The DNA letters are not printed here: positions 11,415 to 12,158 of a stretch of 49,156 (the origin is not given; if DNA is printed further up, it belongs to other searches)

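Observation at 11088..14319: Two paralogous single-pass membrane proteins of unrecognised family bracket a secreted lytic-transglycosylase-like gene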

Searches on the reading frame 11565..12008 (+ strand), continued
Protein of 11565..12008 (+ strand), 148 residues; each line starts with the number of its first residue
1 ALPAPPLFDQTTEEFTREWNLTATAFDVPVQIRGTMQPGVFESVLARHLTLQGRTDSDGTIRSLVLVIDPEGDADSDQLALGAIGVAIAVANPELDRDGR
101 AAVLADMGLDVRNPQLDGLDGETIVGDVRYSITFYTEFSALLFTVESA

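Call 80: search_solved_structures(query=A6, max_evalue=10, show_alignments=2)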
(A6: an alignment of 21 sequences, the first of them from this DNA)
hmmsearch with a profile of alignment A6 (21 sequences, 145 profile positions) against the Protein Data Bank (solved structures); distinct sequences matched with E-value up to 10: 6.
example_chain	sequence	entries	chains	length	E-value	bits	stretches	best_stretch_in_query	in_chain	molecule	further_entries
5h36_E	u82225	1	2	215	0.2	14.7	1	36-85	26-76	Uncharacterized protein TRIC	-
6g6m_A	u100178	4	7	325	0.21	14.7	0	13-58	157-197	Tako8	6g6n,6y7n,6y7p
6y7o_A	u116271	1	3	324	0.22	14.6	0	13-58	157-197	Tako8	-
2joj_A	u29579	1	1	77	0.82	12.7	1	101-127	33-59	Centrin protein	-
8pqs_A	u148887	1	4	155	0.86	12.7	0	66-87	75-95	Nucleoside 2-deoxyribosyltransferase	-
5z1q_A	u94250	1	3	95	1.2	12.3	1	101-127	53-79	Centrin protein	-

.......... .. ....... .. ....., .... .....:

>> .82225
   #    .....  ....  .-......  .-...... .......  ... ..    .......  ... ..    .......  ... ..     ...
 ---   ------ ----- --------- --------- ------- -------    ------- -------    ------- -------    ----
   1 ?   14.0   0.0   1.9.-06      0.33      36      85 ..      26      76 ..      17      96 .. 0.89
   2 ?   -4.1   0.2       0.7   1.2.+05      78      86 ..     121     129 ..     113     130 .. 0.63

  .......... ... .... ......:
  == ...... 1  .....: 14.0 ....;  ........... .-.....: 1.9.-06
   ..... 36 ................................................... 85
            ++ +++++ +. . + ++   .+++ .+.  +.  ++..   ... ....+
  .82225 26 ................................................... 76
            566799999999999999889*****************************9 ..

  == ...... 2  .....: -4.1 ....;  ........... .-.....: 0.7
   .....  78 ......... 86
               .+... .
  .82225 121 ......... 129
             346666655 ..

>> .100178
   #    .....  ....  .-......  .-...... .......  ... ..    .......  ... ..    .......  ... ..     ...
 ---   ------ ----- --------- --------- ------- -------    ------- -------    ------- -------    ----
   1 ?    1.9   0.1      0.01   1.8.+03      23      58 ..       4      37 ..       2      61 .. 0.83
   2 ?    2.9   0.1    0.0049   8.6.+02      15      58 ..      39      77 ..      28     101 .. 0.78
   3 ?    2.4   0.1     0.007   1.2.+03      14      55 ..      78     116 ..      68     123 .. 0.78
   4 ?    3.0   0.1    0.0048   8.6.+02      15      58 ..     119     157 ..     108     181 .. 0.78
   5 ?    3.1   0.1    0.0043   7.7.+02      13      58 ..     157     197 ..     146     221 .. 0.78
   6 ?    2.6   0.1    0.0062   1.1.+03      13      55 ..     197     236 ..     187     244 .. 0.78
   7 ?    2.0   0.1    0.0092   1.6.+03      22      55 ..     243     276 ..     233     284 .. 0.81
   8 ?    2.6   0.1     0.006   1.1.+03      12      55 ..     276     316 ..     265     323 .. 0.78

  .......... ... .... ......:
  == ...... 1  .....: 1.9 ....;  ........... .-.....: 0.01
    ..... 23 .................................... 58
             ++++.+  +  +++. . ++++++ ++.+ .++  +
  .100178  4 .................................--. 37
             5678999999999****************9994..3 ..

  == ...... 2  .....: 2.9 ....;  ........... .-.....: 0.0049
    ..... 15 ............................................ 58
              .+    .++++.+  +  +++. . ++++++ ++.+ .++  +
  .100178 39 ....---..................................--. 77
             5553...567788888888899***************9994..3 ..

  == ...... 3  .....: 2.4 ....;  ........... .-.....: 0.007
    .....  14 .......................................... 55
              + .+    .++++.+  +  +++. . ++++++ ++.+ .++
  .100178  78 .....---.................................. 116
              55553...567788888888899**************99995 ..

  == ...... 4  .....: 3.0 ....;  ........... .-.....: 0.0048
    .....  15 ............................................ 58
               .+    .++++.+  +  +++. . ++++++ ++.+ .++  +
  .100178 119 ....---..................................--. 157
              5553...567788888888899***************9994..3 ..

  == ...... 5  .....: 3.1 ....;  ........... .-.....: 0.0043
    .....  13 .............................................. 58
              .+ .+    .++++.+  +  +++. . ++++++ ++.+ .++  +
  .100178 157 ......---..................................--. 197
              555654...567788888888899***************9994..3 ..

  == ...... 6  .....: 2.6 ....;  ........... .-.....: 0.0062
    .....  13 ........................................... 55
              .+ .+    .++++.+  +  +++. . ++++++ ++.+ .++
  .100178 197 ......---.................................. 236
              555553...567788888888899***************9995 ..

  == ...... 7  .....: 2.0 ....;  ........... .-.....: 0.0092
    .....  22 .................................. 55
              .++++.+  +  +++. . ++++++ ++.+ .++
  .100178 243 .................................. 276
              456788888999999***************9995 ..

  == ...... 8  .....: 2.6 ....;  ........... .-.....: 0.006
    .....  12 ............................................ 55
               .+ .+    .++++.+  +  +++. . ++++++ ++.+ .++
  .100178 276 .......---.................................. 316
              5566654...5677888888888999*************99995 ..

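Call 81: list_cluster_members(proteins=[P0308, P0338, P0342, P0346, P0348, P0349, P0310, P0335, P0337, P0309])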
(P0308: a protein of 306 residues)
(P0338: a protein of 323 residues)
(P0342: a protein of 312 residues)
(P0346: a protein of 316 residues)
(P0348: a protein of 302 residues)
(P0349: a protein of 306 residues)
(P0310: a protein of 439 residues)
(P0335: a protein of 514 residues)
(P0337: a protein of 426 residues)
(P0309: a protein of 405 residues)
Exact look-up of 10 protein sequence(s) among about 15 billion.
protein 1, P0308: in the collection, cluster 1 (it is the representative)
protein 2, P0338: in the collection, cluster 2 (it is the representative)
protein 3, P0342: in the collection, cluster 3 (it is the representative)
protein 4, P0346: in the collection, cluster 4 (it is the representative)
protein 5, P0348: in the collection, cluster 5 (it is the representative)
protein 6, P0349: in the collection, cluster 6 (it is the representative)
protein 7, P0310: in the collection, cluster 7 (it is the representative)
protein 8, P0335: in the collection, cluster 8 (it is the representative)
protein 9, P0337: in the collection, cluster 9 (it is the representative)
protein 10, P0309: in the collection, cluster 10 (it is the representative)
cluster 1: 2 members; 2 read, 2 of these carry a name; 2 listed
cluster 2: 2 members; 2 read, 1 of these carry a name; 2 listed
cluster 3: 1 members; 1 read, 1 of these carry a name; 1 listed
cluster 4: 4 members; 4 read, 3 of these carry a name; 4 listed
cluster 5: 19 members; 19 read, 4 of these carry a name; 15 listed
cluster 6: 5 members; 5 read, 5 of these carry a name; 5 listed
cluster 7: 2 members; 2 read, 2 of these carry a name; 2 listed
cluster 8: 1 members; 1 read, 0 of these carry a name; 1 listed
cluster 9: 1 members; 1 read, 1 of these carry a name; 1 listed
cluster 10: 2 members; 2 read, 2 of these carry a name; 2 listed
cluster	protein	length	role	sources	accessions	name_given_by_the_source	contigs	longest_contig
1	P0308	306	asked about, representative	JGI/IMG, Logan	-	hypothetical protein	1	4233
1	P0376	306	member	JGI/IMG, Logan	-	hypothetical protein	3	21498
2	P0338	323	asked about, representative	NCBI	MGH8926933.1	MAG: hypothetical protein ACRDWH_01180 [Acidimicrobiia bacterium]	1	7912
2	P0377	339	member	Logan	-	-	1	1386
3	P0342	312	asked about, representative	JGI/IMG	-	hypothetical protein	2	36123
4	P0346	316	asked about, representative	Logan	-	-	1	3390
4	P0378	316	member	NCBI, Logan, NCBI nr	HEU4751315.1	MAG TPA: hypothetical protein VFT54_09670 [Acidimicrobiia bacterium] | hypothetical protein [Acidimicrobiia bacterium]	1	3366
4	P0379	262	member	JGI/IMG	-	hypothetical protein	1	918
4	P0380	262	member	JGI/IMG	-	hypothetical protein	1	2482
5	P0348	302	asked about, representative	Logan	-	-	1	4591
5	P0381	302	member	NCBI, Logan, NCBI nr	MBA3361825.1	MAG: hypothetical protein H0T94_10235 [Acidimicrobiia bacterium] | hypothetical protein [Acidimicrobiia bacterium]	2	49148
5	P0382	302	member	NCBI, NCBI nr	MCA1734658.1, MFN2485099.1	MAG: hypothetical protein LC739_00645 [Actinobacteria bacterium] | hypothetical protein [Actinomycetota bacterium]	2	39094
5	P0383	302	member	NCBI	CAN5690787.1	hypothetical protein BH18ACT6_BH18ACT6_10400 [soil metagenome]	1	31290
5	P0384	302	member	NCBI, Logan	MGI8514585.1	MAG: hypothetical protein ACR2NT_05490 [Acidimicrobiia bacterium]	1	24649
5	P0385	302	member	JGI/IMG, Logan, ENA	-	-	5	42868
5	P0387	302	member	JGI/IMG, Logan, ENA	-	-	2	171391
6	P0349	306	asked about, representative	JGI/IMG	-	hypothetical protein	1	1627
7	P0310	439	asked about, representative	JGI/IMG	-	hypothetical protein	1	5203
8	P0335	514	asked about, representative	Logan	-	-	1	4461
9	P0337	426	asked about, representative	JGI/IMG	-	hypothetical protein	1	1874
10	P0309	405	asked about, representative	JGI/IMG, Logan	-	hypothetical protein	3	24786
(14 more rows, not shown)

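Call 82: find_encoding_contigs(protein=P0387, flank=5000, max_places=1)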
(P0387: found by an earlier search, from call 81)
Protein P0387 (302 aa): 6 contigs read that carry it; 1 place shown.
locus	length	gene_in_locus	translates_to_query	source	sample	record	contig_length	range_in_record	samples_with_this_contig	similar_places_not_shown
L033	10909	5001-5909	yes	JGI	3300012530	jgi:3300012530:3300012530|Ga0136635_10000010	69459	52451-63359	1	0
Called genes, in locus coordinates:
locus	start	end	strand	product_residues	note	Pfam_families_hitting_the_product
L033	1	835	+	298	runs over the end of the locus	-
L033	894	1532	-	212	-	-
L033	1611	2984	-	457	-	PF00672:HAMP, PF00512:HisKA, PF13581:HATPase_c_2 (faint), PF02518:HATPase_c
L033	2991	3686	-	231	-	PF00072:Response_reg, PF00486:Trans_reg_C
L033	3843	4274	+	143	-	PF27075:Rv1486c_N (weak), PF02566:OsmC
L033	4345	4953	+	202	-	PF18896:SLT_3, PF01464:SLT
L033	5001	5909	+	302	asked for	-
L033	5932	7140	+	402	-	PF00108:Thiolase_N, PF02803:Thiolase_C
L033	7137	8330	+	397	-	PF02515:CoA_transf_3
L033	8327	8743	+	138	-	-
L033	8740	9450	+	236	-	PF00106:adh_short, PF01370:Epimerase (weak), PF08659:KR, PF13561:adh_short_C2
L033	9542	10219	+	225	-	PF00072:Response_reg, PF00486:Trans_reg_C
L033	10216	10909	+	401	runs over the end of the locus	PF00672:HAMP, PF00512:HisKA, PF02518:HATPase_c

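Call 83: find_encoding_contigs(protein=P0309, flank=5000, max_places=1)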
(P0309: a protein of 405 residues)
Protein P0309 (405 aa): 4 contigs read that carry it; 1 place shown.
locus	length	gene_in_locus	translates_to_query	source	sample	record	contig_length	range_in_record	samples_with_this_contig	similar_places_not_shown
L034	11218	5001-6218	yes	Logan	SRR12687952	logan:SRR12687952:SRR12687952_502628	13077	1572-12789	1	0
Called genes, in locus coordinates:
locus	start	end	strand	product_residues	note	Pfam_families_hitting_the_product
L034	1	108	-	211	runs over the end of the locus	PF01738:DLH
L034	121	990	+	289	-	PF00892:EamA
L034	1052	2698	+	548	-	PF05977:MFS_3, PF07690:MFS_1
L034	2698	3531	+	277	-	PF00378:ECH_1, PF16113:ECH_2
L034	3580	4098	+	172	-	PF07638:Sigma70_ECF (faint), PF04542:Sigma70_r2, PF13936:HTH_38 (faint), PF08281:Sigma70_r4_2, PF04545:Sigma70_r4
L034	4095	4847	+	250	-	PF01035:DNA_binding_1, PF02805:Ada_Zn_binding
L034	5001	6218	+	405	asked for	-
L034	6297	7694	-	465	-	PF13671:AAA_33, PF00296:Bac_luciferase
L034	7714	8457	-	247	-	PF04248:NTP_transf_9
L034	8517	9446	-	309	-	PF05235:CHAD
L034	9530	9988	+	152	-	PF00293:NUDIX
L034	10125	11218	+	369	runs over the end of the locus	PF01555:N6_N4_Mtase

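Call 94: search_dna_similar(query=window:11565-12008:+, collection=phages, mode=protein, max_evalue=0.01, max_rows=10)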
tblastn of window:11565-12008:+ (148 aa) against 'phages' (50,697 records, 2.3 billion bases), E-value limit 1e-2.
No match.
